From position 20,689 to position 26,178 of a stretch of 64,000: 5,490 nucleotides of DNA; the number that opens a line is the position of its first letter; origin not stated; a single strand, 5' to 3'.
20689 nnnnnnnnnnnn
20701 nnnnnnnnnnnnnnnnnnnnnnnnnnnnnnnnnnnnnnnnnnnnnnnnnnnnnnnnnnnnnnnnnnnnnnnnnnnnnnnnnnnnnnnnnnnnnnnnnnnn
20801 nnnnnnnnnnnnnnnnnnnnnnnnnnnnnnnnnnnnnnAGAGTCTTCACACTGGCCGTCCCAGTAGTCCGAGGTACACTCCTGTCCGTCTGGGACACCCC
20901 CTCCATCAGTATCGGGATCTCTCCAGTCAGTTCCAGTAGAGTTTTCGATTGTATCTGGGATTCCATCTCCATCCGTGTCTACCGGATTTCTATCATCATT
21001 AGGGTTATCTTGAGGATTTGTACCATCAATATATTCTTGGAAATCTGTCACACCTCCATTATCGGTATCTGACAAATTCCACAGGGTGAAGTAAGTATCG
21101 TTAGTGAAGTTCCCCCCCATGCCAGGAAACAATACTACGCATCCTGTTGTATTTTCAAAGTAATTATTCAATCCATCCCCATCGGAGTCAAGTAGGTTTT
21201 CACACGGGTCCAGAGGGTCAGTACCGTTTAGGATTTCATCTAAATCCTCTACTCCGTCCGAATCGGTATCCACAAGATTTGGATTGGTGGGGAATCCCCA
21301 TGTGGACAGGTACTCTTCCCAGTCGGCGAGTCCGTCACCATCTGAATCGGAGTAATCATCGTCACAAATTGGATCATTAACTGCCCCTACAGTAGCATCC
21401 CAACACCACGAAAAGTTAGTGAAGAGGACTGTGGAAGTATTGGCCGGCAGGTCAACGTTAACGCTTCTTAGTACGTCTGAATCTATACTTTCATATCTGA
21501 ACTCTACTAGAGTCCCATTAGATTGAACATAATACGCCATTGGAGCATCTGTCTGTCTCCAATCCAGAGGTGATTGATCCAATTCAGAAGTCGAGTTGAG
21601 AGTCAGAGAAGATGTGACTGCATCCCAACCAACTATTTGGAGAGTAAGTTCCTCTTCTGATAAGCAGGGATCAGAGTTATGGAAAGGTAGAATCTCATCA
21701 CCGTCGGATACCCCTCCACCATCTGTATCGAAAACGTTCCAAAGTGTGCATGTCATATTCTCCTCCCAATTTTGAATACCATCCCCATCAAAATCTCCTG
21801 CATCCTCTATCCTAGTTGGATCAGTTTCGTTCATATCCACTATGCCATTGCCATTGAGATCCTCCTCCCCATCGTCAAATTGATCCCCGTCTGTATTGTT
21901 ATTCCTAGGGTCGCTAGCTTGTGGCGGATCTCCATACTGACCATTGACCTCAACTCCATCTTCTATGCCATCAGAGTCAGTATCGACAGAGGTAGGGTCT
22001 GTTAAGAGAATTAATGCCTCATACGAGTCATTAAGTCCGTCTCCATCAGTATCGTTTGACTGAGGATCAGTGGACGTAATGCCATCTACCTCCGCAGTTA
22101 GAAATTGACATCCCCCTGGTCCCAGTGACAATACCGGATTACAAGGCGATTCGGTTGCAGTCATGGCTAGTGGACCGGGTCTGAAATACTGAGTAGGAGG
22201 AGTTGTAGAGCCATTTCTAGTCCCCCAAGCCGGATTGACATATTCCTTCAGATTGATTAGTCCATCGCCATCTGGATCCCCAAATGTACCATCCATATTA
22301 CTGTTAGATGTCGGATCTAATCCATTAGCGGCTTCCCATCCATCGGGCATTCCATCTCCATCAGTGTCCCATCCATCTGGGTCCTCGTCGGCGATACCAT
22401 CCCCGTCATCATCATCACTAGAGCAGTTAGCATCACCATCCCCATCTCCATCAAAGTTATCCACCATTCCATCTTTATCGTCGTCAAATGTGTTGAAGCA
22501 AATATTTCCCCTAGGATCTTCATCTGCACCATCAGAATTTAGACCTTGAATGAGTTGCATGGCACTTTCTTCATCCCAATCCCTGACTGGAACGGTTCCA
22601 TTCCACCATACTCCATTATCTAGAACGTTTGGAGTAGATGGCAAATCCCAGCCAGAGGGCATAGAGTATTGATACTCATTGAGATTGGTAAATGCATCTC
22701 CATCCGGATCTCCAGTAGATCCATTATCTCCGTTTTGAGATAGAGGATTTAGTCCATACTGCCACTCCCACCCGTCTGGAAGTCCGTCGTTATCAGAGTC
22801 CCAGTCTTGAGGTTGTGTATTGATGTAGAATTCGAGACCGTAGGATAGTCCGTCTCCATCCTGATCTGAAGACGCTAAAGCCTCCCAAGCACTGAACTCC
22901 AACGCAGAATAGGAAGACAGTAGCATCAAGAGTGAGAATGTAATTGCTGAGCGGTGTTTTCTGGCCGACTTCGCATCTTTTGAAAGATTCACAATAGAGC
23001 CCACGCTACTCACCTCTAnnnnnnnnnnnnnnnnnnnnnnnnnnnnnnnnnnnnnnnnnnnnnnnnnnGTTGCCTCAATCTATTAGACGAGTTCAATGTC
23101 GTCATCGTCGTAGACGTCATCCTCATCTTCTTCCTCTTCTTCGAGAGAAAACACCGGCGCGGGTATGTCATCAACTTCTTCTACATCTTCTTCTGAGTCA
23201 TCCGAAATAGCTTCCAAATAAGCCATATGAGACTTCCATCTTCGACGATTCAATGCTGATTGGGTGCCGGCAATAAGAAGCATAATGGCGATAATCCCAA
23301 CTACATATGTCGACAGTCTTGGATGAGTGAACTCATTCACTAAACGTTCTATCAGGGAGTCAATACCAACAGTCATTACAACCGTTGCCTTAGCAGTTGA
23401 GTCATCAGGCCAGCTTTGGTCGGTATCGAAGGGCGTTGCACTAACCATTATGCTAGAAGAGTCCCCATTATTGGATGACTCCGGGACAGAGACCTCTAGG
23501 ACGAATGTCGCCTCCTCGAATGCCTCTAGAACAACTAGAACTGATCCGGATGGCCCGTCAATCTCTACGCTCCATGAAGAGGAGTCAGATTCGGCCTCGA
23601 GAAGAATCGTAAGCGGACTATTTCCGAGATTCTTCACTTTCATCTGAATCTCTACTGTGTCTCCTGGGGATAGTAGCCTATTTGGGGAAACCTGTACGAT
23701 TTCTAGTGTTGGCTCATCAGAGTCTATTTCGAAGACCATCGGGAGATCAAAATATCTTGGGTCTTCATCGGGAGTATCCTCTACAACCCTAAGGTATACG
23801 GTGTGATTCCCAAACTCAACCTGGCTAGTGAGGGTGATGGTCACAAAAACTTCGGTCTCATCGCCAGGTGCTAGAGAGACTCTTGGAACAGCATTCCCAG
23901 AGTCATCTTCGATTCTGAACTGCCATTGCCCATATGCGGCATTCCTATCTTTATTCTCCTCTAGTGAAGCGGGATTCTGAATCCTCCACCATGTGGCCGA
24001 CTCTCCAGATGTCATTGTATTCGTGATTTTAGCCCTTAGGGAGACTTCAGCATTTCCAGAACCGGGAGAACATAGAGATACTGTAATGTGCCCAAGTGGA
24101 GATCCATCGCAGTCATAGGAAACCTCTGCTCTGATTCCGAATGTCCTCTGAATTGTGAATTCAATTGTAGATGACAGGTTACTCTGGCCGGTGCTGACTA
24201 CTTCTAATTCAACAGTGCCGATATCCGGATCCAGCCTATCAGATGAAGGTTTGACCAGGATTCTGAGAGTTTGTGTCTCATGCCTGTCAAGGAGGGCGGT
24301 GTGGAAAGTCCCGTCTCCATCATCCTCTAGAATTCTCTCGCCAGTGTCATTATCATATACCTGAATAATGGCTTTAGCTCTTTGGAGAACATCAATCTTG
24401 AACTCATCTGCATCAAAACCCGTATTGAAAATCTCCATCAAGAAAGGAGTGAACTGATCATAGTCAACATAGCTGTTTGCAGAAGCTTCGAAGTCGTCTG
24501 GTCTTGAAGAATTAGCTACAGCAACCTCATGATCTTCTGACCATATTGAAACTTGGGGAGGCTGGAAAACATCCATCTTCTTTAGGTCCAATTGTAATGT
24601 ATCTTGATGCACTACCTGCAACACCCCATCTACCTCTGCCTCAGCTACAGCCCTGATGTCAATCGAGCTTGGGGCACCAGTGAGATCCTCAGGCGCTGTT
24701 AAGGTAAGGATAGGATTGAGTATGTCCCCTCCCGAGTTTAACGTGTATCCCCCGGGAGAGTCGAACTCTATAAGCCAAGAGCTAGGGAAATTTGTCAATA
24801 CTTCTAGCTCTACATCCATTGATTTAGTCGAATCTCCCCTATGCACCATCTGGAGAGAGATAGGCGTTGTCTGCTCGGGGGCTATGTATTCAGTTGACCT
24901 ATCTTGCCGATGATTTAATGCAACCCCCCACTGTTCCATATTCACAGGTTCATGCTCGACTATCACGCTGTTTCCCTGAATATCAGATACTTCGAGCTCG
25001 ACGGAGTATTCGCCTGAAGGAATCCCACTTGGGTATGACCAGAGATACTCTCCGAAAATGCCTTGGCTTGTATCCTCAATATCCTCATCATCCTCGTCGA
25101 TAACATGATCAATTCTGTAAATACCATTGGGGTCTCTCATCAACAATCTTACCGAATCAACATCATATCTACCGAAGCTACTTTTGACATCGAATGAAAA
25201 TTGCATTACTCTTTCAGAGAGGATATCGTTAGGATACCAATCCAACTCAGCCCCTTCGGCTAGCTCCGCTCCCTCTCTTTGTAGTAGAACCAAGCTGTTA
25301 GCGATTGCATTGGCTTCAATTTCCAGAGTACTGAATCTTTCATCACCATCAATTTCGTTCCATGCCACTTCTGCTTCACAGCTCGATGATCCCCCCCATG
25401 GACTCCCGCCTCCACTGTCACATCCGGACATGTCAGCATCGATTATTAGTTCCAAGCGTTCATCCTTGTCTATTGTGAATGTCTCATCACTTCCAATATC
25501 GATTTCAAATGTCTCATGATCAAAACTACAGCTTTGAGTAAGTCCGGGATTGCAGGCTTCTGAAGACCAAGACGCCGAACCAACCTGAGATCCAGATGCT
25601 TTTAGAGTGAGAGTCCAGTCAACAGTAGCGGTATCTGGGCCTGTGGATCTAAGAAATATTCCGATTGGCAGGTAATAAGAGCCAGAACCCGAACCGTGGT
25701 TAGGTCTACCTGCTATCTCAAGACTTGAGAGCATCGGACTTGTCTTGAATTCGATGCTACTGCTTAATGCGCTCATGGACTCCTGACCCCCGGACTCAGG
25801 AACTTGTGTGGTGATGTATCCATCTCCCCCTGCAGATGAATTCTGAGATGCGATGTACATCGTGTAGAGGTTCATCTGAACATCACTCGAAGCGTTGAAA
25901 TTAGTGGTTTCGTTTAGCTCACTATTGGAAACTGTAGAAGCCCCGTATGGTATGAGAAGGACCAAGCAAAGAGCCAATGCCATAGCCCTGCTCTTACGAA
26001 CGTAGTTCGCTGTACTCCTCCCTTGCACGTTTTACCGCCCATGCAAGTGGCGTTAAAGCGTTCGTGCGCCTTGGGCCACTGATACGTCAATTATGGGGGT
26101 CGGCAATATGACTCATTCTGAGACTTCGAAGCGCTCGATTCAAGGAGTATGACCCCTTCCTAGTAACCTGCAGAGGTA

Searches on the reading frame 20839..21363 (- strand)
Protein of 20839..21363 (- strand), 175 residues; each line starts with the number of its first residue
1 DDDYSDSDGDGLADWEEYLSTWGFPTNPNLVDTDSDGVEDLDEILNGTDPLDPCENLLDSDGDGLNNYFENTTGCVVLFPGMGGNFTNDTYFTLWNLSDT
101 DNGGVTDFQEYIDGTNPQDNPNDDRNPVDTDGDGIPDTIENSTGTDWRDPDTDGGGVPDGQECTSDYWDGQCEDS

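Call 87: search_protein_families(library=pfam, proteins=[window:20839-21363:-], max_evalue=0.1)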
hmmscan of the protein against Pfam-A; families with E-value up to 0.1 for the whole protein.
seq(175 aa): 2 families
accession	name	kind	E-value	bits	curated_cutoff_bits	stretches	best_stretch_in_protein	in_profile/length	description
PF18884.5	TSP3_bac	-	1.2e-08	35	25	3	129-146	1-18/22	Bacterial TSP3 repeat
PF12763.14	EH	-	0.033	14.5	22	0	92-112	43-63/101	EH domain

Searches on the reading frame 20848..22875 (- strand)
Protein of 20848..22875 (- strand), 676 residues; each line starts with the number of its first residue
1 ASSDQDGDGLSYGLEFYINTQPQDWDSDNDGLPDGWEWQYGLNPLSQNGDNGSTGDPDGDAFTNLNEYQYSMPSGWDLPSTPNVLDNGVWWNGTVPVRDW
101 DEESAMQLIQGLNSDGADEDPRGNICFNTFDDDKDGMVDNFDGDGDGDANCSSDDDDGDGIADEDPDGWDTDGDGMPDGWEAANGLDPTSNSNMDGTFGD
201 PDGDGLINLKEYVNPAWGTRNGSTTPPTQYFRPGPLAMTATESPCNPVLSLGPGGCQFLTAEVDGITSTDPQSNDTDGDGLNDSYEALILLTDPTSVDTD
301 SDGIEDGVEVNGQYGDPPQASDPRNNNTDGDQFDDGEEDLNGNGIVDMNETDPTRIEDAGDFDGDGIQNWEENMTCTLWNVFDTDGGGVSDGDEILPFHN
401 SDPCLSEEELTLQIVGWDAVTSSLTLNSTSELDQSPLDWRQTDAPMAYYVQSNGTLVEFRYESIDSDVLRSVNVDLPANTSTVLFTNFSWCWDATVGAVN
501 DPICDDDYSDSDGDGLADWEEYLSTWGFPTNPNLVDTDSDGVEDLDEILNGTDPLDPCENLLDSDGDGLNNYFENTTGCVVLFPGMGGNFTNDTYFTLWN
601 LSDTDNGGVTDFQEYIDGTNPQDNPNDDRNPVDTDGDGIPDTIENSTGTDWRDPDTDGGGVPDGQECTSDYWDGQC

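Call 83: search_solved_structures(query=window:20848-22875:-, max_evalue=0.01)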
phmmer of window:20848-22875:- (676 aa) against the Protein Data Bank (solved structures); distinct sequences matched with E-value up to 0.01: 0.

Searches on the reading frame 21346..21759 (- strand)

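Call 87: search_protein_families(library=pfam, proteins=[window:21346-21759:-], max_evalue=0.1)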
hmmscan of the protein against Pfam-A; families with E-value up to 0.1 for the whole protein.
seq(138 aa): 1 family
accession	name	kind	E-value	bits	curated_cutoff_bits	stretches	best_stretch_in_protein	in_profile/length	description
PF07351.18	DUF1480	-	0.015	15.8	25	1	29-51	29-51/78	Protein of unknown function (DUF1480)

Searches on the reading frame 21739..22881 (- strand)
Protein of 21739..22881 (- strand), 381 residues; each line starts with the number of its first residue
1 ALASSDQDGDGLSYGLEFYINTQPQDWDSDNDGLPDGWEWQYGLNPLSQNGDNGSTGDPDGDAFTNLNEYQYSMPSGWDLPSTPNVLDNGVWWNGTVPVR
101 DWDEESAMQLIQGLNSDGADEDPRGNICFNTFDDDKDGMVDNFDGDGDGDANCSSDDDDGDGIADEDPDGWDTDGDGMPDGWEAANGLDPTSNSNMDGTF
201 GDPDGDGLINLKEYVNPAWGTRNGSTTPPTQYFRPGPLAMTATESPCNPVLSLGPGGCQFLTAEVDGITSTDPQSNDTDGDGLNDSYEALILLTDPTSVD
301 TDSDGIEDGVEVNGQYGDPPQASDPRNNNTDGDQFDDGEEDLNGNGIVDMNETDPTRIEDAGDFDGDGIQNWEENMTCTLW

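Call 87: search_protein_families(library=pfam, proteins=[window:21739-22881:-], max_evalue=0.1)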
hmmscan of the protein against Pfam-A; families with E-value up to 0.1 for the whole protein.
seq(381 aa): 1 family
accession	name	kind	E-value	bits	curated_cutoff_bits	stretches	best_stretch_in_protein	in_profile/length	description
PF18884.5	TSP3_bac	-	8e-10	38.8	25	3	172-191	1-20/22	Bacterial TSP3 repeat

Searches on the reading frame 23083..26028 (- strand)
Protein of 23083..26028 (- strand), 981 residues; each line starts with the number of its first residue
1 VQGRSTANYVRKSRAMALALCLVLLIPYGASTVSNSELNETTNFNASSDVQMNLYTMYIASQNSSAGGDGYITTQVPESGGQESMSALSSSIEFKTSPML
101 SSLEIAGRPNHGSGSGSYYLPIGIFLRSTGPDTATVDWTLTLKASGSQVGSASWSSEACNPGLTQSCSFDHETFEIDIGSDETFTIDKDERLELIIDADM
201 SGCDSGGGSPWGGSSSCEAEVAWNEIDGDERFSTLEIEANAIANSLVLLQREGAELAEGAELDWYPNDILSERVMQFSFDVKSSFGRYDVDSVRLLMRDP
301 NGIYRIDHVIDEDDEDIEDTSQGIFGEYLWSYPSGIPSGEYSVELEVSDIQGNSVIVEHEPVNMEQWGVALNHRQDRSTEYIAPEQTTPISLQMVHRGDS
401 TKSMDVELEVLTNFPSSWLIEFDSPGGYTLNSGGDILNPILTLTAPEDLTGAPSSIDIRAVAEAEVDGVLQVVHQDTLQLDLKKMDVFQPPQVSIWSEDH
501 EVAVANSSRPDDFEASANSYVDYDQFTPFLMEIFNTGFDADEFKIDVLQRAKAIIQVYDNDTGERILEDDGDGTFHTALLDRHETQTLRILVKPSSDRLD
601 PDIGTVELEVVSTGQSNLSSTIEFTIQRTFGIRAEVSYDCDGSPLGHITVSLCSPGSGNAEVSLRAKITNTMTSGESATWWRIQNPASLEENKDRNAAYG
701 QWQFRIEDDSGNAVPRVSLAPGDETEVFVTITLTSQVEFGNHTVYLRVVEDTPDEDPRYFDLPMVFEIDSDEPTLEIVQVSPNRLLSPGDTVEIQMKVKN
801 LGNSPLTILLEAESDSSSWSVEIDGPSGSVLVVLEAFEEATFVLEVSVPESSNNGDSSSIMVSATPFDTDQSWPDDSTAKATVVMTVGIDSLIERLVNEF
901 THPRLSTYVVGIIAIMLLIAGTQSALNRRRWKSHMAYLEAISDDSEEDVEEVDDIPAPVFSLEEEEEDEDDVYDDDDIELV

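Call 8: search_protein_families(library=pfam, proteins=[window:23083-26028:-], max_evalue=0.001)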
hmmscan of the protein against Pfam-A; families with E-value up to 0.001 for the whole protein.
window:23083-26028:- (981 aa): 1 family
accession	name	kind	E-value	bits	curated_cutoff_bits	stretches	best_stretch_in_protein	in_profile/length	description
PF10633.15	NPCBM_assoc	-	0.00014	22.5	24.4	0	787-856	2-68/78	NPCBM-associated, NEW3 domain of alpha-galactosidase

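Call 61: search_protein_families(library=ncbifam, proteins=[window:23083-26028:-], max_evalue=0.1)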
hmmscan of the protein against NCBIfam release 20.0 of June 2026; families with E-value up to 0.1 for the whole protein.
window:23083-26028:- (981 aa): 1 family
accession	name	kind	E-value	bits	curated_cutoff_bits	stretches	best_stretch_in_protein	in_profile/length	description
NF041740.1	choice_anch_T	equivalog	0.038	13.1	70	0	776-875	37-129/259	choice-of-anchor T family protein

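Call 82: search_solved_structures(query=window:23083-26028:-, max_evalue=1)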
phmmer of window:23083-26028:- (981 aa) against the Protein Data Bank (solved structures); distinct sequences matched with E-value up to 1: 4.
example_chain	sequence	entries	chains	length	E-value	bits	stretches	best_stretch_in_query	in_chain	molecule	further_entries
9vy3_A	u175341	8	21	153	0.089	13.9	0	787-840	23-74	Propeptide, PepSY amd peptidase M4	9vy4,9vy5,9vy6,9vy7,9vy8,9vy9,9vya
3zcd_A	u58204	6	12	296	0.23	12.5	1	404-515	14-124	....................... | FARNESYL PYROPHOSPHATE SYNTHASE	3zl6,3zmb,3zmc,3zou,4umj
2j1p_A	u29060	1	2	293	0.74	10.8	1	422-514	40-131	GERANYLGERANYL PYROPHOSPHATE SYNTHETASE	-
6sxn_F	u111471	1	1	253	0.95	10.4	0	427-507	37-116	Geranylgeranyl pyrophosphate synthase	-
